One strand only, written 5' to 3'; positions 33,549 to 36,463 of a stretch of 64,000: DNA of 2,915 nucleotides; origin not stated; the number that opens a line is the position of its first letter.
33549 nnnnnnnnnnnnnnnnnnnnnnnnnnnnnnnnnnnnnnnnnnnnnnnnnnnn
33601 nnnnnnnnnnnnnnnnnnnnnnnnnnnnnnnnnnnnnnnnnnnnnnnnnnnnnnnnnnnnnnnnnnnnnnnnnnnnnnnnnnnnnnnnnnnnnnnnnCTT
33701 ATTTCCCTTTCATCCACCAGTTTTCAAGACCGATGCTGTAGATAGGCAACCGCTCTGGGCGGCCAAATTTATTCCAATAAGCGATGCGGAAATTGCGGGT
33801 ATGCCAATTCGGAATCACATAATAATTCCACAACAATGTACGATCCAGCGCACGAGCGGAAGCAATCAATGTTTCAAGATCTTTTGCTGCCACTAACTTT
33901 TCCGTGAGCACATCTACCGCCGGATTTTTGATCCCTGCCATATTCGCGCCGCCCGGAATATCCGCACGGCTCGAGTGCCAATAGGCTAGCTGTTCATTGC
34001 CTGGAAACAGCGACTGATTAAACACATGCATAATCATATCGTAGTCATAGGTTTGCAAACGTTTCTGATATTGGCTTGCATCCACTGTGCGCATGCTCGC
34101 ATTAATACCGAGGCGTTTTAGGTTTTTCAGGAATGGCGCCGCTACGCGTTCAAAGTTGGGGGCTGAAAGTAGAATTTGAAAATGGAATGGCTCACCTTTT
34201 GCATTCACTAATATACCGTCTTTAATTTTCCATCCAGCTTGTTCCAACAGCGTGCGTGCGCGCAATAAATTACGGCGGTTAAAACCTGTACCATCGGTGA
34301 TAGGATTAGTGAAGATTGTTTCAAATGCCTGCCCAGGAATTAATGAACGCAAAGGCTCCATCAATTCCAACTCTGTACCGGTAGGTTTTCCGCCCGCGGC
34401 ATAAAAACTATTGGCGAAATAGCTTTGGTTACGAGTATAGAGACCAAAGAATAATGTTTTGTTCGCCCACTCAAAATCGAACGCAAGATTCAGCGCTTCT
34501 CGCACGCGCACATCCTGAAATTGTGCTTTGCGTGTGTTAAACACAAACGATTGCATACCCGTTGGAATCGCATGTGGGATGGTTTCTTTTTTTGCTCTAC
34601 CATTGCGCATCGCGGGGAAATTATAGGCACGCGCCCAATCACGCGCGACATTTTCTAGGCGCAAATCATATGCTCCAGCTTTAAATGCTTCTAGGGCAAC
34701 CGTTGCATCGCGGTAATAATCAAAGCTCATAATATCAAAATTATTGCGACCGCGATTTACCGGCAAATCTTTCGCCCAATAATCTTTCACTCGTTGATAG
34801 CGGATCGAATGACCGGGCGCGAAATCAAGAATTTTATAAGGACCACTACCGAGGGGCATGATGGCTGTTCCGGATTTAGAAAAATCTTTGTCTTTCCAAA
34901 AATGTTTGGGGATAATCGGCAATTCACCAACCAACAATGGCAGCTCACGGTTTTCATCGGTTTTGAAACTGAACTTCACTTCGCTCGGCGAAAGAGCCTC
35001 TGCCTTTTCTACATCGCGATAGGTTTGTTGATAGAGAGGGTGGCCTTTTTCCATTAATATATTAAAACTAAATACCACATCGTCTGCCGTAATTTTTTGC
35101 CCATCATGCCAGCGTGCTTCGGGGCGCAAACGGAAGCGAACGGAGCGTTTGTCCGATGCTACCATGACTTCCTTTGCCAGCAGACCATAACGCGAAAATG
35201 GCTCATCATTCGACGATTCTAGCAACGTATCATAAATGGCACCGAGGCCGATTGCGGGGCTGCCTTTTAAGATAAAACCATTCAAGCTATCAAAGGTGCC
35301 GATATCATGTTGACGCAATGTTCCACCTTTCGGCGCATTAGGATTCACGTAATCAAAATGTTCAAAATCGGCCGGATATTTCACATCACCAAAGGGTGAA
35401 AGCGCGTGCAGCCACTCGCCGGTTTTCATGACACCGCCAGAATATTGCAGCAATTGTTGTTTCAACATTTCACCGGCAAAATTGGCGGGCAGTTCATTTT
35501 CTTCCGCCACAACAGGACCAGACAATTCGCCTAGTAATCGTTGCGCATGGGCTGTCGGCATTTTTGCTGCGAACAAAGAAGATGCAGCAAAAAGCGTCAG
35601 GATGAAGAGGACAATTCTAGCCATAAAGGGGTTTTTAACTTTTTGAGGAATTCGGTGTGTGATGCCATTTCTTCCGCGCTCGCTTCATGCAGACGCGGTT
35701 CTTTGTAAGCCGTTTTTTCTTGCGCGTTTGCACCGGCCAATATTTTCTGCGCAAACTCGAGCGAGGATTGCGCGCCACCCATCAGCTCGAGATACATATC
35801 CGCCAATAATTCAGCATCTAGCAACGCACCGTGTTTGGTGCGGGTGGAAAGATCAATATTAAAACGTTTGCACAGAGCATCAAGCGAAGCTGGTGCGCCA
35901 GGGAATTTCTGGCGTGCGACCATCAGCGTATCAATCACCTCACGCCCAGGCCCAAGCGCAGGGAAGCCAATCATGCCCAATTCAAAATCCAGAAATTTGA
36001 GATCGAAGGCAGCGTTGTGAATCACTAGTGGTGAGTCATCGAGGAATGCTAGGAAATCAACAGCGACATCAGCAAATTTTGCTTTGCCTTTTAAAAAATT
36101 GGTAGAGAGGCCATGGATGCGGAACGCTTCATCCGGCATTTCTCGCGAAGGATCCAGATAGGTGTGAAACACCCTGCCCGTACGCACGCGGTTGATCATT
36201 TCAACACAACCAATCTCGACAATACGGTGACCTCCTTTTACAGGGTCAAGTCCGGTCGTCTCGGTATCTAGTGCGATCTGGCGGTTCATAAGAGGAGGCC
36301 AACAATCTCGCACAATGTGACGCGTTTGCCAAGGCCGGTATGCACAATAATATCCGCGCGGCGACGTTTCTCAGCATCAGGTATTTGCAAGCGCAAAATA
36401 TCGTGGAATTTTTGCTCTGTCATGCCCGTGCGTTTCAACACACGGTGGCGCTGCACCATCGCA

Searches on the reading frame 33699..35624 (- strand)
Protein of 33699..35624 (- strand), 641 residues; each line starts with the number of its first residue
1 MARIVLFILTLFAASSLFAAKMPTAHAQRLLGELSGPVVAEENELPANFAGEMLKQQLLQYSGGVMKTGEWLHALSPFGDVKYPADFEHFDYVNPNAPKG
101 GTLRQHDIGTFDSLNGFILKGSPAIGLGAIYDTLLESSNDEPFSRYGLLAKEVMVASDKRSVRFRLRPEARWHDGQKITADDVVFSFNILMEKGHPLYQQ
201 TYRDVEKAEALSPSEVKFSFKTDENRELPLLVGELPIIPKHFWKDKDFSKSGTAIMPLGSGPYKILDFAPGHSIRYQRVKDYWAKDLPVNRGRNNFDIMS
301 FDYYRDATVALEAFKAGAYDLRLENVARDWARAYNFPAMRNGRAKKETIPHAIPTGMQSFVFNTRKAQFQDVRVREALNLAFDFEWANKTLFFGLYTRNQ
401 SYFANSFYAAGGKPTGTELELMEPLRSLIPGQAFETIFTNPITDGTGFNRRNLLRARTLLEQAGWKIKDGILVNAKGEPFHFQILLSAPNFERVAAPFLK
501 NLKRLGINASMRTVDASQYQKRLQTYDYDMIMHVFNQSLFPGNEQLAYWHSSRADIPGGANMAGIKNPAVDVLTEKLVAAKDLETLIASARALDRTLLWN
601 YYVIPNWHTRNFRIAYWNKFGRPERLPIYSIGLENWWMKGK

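Call 28: search_protein_families(library=pfam, proteins=[window:33699-35624:-], max_evalue=0.0001)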
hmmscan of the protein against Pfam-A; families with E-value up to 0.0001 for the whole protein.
window:33699-35624:- (641 aa): 1 family
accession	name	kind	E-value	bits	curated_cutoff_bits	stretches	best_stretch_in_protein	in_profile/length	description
PF00496.27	SBP_bac_5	-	6.5e-72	243.1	32.4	1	147-552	4-363/368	Bacterial extracellular solute-binding proteins, family 5 Middle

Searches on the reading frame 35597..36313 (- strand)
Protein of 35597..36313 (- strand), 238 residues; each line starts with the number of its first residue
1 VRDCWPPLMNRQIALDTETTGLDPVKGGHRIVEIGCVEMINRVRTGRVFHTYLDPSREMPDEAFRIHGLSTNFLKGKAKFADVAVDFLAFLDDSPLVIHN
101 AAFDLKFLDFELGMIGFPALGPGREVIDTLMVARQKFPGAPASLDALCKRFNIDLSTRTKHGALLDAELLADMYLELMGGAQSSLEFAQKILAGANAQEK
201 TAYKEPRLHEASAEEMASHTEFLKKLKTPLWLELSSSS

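Call 28: search_protein_families(library=pfam, proteins=[window:35597-36313:-], max_evalue=0.0001)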
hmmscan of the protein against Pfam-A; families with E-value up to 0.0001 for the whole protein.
window:35597-36313:- (238 aa): 1 family
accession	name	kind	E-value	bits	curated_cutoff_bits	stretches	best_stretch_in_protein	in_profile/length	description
PF00929.31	RNase_T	-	3.7e-36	125.6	24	1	13-173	1-163/164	Exonuclease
